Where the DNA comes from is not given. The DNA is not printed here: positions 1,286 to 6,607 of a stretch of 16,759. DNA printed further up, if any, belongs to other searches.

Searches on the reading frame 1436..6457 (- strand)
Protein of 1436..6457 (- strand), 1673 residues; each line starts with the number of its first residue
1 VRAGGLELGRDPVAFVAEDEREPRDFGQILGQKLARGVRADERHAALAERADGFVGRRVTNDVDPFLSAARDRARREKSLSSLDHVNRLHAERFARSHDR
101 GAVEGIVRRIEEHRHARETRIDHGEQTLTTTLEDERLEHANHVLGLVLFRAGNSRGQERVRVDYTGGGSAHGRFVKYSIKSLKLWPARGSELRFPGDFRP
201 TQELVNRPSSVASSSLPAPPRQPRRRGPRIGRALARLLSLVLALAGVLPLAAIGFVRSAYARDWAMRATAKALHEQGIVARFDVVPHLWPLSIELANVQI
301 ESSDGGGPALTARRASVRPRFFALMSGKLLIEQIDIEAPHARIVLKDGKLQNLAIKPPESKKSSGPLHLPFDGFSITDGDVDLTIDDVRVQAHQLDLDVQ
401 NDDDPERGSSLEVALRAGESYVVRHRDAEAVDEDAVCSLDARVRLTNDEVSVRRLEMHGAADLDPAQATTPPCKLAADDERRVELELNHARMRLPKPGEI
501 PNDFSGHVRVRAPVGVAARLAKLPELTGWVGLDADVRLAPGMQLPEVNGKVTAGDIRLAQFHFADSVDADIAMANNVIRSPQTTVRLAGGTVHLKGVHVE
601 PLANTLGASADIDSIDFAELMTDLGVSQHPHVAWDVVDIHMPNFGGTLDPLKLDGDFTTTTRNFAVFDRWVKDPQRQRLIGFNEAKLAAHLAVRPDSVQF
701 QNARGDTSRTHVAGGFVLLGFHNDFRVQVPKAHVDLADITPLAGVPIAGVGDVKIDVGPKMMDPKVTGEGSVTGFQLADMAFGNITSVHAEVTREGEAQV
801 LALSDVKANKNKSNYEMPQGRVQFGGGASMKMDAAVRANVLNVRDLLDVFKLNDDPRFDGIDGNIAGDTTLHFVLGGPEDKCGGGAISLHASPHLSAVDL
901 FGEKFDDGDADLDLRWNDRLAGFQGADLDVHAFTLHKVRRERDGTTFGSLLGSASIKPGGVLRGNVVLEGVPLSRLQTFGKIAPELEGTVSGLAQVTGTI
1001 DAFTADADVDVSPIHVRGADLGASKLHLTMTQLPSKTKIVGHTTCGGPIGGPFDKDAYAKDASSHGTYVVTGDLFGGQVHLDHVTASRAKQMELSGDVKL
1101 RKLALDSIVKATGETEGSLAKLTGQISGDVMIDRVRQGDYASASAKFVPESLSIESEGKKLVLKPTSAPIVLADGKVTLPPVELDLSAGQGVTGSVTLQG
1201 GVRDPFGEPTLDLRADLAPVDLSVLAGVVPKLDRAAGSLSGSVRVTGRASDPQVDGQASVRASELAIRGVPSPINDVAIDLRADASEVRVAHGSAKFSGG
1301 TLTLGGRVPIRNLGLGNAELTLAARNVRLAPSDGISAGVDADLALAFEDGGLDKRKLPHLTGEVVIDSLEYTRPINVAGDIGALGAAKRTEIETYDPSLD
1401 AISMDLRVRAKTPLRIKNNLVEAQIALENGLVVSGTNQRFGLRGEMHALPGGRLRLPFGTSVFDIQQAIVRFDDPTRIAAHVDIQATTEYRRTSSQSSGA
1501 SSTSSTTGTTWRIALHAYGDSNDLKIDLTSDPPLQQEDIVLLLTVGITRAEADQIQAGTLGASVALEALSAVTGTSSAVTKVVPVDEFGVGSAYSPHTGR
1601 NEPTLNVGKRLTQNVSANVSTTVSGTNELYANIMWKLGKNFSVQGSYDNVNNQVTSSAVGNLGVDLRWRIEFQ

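Call 7: search_protein_families(library=pfam, proteins=[window:1436-6457:-], max_evalue=0.01)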
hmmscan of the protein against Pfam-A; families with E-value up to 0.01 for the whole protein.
window:1436-6457:- (1673 aa): 3 families
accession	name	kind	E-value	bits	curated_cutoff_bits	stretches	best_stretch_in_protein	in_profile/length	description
PF04357.19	TamB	-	9.5e-38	130.9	22.4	1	1296-1672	6-381/381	TamB, inner membrane protein subunit of TAM complex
PF05359.17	DUF748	-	1.3e-13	50.4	50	1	230-393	14-175/1037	Domain of Unknown Function (DUF748)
PF05170.20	AsmA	-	4.1e-05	23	29.8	1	235-427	10-197/607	AsmA family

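Call 8: search_protein_families(library=ncbifam, proteins=[window:1436-6457:-], max_evalue=0.01)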
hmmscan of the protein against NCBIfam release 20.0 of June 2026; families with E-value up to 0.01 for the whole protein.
window:1436-6457:- (1673 aa): 2 families
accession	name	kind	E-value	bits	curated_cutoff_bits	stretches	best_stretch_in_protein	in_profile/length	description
NF047952.2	ATportTamB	equivalog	1.3e-15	56.4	825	1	1097-1349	708-952/1240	autotransporter assembly complex protein TamB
TIGR04411.1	T2SS_GspN_Lepto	equivalog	1.2e-06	28.3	50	1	241-329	5-91/280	type II secretion system protein GspN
